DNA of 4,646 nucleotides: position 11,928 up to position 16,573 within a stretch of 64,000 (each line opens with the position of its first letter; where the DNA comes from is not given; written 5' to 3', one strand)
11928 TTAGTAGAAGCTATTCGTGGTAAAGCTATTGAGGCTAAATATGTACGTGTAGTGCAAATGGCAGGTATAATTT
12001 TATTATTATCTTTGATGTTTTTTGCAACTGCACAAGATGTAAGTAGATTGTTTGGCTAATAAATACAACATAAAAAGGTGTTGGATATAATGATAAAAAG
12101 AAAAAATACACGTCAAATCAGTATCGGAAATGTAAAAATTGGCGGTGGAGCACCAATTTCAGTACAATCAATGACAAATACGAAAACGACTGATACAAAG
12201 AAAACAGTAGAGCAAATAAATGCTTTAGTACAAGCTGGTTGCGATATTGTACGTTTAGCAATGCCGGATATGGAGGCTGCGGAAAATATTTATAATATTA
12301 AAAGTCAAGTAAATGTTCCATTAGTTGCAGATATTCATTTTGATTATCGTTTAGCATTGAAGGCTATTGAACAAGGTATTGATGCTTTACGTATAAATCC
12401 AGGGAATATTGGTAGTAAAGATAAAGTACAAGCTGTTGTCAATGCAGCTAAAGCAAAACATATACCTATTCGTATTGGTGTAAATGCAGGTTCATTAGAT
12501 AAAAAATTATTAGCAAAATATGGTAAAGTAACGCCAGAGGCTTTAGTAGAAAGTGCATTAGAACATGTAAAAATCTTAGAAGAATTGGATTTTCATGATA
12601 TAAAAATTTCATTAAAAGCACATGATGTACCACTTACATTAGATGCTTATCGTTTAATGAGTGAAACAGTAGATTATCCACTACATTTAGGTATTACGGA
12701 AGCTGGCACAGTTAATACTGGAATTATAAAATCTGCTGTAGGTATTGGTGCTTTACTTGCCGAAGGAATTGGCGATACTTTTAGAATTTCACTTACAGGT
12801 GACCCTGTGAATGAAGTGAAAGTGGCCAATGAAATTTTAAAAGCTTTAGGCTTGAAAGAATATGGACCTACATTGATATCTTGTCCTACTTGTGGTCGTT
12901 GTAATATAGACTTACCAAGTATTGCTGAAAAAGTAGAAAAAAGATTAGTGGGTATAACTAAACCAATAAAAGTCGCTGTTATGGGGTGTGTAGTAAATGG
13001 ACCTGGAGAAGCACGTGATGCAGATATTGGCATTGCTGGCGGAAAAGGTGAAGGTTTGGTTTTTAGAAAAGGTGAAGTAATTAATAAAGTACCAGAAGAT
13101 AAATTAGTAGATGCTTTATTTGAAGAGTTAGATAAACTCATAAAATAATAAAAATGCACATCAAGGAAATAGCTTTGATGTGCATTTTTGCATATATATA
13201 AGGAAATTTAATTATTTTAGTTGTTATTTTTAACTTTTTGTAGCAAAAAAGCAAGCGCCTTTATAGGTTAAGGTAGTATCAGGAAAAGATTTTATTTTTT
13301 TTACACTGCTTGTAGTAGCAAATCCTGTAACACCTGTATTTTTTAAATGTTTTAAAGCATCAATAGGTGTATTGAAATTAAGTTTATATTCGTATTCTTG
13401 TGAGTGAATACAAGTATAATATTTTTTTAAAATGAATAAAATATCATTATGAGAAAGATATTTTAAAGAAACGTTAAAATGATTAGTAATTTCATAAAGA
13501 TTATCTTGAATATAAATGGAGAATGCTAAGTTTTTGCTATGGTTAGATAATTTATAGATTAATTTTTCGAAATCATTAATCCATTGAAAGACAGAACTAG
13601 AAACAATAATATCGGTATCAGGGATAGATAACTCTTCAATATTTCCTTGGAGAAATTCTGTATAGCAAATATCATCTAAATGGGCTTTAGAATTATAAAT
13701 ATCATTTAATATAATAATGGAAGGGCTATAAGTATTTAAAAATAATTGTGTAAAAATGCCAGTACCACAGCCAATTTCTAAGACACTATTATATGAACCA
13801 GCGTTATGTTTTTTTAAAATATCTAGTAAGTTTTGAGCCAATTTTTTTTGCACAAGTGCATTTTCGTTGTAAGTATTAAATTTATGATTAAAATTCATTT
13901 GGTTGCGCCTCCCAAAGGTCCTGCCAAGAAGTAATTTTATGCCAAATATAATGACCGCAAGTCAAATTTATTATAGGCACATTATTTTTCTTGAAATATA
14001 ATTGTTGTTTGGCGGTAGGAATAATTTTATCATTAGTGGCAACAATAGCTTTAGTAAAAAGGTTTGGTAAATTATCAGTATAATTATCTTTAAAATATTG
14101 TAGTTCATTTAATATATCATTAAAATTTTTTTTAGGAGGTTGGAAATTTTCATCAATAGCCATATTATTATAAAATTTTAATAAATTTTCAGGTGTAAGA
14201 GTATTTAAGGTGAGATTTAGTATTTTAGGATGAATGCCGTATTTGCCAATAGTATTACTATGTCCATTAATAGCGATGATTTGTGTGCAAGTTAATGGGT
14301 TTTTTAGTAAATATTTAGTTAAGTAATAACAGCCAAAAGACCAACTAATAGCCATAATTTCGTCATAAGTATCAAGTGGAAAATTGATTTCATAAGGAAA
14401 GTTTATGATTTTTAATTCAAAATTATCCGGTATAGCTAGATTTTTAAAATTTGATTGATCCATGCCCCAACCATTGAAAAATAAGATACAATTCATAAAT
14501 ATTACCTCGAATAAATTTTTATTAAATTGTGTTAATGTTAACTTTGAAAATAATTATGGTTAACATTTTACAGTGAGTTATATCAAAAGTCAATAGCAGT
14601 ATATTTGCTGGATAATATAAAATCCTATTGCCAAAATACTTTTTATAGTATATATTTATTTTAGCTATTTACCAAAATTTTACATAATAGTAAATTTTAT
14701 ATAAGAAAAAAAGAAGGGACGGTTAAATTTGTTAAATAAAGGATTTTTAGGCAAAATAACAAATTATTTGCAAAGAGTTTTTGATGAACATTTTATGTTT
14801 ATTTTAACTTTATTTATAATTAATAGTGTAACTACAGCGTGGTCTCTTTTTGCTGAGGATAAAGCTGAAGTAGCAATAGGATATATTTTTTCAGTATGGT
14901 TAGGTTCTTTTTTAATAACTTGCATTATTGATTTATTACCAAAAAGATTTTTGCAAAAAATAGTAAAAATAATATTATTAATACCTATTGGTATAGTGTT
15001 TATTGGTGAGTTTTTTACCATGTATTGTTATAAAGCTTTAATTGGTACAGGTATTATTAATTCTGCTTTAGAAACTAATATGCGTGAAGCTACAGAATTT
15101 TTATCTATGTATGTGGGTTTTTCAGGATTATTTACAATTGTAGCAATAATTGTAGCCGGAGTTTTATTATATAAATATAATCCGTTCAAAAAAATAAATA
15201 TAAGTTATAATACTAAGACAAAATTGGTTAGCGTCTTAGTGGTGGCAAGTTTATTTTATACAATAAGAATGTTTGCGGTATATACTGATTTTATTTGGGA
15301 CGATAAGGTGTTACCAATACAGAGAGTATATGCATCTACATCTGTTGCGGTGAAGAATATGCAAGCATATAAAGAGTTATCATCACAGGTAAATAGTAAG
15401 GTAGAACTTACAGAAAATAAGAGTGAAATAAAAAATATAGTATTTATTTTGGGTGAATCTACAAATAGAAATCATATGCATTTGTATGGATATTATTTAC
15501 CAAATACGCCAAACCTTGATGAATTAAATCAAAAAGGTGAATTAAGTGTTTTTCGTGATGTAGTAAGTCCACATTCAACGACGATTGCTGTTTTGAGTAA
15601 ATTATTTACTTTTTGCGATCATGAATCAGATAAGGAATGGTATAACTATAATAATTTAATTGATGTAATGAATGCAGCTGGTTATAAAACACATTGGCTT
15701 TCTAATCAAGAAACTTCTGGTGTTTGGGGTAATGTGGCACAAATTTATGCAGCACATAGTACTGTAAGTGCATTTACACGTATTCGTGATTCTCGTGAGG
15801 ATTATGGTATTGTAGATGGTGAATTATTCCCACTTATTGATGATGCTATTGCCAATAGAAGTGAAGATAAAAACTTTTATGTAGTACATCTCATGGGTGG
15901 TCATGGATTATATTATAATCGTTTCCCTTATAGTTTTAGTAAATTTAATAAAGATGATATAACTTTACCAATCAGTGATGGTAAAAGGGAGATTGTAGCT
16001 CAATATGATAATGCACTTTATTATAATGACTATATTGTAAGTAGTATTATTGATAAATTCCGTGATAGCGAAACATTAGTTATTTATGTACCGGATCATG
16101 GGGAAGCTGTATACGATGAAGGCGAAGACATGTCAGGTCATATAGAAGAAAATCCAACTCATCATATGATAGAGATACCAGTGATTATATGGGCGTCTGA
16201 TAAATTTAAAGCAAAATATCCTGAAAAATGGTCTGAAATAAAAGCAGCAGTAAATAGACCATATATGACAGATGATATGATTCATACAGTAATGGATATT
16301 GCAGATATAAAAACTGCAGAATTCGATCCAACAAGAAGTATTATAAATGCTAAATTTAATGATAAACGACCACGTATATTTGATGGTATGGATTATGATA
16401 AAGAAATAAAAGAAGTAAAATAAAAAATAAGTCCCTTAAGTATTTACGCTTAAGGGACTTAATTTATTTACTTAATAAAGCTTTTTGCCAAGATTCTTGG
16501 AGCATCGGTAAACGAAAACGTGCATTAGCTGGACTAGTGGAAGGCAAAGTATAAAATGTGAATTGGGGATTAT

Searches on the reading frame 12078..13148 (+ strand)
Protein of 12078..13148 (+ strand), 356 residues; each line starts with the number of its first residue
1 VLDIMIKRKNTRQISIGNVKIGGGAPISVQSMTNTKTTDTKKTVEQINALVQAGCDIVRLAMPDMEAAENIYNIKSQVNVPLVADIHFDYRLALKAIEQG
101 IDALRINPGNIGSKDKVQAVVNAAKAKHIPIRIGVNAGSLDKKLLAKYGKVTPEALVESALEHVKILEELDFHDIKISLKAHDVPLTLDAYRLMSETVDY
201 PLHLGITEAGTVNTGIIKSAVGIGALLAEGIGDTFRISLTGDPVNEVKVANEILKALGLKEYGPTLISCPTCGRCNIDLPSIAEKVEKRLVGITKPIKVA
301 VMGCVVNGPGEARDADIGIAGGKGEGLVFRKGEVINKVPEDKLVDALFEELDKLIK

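Call 82: search_protein_families(library=pfam, proteins=[window:12078-13148:+], max_evalue=0.00001)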
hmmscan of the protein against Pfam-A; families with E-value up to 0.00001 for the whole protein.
window:12078-13148:+ (356 aa): 1 family
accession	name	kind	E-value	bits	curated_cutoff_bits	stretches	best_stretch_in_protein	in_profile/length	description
PF04551.19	GcpE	-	1.4e-160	534.4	32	1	11-352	1-342/343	GcpE protein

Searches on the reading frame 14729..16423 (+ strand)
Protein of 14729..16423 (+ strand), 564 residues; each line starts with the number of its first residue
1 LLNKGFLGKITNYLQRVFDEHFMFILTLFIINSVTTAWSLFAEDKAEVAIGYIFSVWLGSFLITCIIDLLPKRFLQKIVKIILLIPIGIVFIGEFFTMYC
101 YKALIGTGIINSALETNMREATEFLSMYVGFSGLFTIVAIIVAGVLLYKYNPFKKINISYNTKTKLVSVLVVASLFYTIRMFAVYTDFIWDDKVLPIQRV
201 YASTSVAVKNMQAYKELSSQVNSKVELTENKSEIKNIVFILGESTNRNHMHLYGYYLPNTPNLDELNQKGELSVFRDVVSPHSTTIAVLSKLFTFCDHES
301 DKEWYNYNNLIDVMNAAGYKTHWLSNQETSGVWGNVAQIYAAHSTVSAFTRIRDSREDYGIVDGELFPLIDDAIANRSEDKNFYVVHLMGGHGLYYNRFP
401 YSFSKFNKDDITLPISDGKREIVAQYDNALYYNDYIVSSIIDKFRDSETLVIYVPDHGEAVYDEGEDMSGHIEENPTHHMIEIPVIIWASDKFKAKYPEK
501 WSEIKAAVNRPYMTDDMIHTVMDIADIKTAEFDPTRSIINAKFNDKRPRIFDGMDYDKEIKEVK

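Call 82: search_protein_families(library=pfam, proteins=[window:14729-16423:+], max_evalue=0.00001)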
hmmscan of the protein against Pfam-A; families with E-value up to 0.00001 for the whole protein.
window:14729-16423:+ (564 aa): 2 families
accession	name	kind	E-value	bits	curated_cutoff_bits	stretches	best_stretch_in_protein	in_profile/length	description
PF00884.28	Sulfatase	-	3.2e-50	171.6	25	1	235-527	1-301/301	Sulfatase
PF08019.17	EptA_B_N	-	1.4e-06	28.7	22.3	1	62-190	4-123/152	Phosphoethanolamine transferase EptA/EptB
